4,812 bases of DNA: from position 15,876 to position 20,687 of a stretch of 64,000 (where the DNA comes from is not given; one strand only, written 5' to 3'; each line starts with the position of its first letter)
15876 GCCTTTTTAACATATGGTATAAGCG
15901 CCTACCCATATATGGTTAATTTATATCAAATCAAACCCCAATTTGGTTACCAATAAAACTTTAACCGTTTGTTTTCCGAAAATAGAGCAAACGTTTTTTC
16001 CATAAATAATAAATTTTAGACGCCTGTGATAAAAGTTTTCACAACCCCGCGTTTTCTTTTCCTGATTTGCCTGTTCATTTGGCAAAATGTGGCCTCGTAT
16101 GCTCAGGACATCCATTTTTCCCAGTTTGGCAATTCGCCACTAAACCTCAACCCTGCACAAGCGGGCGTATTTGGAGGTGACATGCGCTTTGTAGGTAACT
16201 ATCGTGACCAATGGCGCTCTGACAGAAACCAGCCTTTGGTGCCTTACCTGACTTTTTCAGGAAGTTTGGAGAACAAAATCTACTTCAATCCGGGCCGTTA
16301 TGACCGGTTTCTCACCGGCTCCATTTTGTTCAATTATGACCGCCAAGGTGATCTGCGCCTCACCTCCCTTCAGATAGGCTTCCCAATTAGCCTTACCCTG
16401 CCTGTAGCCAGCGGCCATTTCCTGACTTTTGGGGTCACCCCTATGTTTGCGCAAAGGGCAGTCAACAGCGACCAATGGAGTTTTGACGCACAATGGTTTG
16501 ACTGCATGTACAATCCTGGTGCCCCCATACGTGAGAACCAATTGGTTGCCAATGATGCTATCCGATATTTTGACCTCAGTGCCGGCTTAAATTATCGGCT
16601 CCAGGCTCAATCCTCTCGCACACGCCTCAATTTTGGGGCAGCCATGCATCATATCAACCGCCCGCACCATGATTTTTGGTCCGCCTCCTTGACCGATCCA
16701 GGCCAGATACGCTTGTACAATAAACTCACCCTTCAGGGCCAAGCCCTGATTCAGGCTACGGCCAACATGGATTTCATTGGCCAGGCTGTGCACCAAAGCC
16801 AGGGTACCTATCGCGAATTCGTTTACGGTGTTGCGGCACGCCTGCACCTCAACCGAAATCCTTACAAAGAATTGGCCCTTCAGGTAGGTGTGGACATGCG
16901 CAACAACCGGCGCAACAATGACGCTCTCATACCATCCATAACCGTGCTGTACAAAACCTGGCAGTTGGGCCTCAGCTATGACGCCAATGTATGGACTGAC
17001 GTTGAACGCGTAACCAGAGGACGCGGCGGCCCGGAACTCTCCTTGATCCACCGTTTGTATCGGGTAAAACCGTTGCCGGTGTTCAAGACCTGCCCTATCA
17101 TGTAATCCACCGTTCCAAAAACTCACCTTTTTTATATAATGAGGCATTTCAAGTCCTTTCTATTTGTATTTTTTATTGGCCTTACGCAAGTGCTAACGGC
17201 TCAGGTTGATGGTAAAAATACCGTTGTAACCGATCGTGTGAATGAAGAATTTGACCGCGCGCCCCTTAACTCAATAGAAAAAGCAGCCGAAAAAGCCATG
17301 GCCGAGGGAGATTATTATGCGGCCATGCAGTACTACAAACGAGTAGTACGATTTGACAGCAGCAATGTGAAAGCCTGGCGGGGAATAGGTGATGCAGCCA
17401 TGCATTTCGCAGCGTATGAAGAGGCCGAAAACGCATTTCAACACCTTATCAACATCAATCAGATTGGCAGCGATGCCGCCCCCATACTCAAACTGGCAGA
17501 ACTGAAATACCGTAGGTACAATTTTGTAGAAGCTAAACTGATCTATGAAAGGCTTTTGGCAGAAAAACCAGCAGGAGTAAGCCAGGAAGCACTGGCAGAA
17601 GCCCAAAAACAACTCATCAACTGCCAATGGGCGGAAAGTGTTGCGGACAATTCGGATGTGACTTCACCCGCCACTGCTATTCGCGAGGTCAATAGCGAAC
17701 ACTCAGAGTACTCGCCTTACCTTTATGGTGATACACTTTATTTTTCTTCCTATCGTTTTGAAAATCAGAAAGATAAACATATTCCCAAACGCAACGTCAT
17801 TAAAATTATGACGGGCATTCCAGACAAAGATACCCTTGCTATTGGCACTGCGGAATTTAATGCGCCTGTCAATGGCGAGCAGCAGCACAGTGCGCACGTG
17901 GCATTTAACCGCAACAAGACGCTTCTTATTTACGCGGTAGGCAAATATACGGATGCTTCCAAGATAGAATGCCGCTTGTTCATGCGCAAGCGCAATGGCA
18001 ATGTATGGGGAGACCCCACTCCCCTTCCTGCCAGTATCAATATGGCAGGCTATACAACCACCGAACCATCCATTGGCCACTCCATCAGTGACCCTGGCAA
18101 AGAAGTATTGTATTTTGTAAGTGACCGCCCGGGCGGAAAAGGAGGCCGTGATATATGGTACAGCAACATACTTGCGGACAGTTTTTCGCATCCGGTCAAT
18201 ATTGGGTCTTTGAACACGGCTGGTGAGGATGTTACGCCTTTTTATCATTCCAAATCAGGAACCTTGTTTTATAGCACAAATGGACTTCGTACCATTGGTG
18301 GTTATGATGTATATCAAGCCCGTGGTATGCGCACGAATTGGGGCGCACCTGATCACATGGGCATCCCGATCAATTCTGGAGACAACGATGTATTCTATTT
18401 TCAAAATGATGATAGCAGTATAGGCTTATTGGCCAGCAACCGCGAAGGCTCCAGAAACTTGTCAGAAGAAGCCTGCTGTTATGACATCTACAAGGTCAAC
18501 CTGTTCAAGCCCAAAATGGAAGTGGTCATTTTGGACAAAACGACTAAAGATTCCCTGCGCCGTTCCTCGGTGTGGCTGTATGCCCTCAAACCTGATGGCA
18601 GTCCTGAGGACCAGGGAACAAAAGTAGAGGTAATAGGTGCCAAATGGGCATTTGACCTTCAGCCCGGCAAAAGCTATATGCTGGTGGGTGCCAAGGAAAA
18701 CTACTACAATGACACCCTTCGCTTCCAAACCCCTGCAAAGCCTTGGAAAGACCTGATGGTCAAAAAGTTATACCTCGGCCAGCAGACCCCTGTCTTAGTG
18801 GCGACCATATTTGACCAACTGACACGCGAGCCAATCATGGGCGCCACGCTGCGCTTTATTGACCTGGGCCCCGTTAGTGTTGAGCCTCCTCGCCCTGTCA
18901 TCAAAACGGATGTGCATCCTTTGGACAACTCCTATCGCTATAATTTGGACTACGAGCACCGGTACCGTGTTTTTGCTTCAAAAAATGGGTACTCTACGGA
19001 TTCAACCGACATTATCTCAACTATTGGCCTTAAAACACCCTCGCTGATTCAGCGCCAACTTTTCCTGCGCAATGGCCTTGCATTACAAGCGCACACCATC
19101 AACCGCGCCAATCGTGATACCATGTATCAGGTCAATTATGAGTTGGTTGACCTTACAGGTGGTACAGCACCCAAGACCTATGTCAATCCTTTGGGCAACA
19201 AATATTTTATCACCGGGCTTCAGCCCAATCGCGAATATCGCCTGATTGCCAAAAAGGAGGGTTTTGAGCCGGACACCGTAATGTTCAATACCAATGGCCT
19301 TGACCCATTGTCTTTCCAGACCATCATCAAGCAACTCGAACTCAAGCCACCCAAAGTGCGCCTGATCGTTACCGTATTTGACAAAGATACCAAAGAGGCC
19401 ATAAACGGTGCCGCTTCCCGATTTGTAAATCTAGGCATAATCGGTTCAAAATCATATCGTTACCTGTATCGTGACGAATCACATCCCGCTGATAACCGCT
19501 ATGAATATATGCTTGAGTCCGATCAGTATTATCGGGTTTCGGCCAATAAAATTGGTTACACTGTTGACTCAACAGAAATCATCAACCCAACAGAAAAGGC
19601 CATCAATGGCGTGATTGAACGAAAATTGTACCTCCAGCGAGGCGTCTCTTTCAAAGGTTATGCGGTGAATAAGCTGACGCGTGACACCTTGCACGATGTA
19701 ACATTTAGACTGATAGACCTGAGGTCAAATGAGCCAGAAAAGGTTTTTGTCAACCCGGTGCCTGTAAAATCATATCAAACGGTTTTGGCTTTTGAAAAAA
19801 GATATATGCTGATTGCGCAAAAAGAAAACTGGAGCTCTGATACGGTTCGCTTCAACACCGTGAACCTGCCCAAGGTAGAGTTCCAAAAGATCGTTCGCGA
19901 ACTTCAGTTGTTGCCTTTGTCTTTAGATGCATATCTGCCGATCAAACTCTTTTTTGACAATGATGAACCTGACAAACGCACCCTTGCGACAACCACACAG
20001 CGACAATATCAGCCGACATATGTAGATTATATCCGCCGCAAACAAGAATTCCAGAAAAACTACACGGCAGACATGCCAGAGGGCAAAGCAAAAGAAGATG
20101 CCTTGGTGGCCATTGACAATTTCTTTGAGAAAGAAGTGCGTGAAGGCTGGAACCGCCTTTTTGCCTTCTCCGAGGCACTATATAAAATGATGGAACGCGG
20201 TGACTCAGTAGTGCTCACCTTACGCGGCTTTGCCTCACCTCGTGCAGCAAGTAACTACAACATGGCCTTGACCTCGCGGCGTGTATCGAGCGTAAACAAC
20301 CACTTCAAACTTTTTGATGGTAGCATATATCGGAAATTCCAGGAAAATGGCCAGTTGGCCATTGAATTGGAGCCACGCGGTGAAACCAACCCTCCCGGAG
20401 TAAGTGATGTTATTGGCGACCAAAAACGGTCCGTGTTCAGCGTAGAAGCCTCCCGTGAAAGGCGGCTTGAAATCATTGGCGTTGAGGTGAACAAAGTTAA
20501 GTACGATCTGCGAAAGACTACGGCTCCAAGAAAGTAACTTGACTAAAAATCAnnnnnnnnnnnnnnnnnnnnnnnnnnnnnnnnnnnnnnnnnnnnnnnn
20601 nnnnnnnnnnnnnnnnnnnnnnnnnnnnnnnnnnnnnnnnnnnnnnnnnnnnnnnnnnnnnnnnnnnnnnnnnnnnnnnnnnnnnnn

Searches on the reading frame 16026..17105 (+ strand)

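Call 62: search_protein_families(library=ncbifam, proteins=[window:16026-17105:+], max_evalue=0.001)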
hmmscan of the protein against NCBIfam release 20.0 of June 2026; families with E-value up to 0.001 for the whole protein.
window:16026-17105:+ (359 aa): 1 family
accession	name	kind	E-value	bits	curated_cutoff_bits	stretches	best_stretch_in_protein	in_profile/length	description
TIGR03519.1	T9SS_PorP_fam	subfamily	5.1e-32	111.5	90.55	1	11-340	6-288/292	PorP/SprF family type IX secretion system membrane protein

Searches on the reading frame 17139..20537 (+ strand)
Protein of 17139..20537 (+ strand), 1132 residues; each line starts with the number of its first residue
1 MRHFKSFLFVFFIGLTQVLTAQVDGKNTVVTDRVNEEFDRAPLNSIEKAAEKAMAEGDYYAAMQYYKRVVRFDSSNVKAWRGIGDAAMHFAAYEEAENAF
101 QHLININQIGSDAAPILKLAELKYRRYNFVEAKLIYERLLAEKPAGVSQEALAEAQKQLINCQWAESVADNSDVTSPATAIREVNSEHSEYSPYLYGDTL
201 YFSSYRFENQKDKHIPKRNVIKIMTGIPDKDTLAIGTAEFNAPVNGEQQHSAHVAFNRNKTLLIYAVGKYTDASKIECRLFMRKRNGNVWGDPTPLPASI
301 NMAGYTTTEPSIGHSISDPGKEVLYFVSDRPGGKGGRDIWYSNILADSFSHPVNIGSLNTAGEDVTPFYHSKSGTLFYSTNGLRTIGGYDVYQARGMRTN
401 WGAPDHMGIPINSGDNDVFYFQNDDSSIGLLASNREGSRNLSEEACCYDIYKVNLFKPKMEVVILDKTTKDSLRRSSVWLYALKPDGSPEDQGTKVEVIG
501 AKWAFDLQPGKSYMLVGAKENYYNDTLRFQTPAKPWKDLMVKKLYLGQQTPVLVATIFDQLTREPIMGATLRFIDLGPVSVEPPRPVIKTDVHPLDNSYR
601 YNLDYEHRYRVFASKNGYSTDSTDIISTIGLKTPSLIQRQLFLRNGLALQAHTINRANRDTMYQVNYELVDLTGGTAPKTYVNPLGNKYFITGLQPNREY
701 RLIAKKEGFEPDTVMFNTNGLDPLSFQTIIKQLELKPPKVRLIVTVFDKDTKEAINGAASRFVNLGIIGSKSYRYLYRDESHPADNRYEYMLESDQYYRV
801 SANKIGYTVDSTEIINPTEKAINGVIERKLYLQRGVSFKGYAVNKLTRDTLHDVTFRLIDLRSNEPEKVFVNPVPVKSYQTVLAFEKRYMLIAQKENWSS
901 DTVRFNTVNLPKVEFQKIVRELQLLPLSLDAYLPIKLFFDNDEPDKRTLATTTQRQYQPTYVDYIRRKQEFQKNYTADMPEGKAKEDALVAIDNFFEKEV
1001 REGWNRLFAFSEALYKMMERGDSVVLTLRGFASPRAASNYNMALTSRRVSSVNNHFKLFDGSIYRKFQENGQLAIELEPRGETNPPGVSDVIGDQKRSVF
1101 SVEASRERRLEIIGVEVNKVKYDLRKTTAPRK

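Call 62: search_protein_families(library=ncbifam, proteins=[window:17139-20537:+], max_evalue=0.001)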
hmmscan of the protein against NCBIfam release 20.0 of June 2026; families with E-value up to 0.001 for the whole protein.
window:17139-20537:+ (1132 aa): 3 families
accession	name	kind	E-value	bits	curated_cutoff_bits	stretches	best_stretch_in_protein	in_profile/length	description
NF052230.1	T9SS_PorE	exception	1.3e-44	152.5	600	1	47-563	22-523/648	PorE family type IX secretion system protein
NF053607.1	CHU_0125_OmpA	equivalog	1.1e-43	149.7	620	1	44-538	20-501/639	CHU_0125 family OmpA-like outer membrane integrity protein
TIGR02552.1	LcrH_SycD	equivalog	7.7e-05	22.4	104.8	1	37-123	12-96/136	SycD/LcrH family type III secretion system chaperone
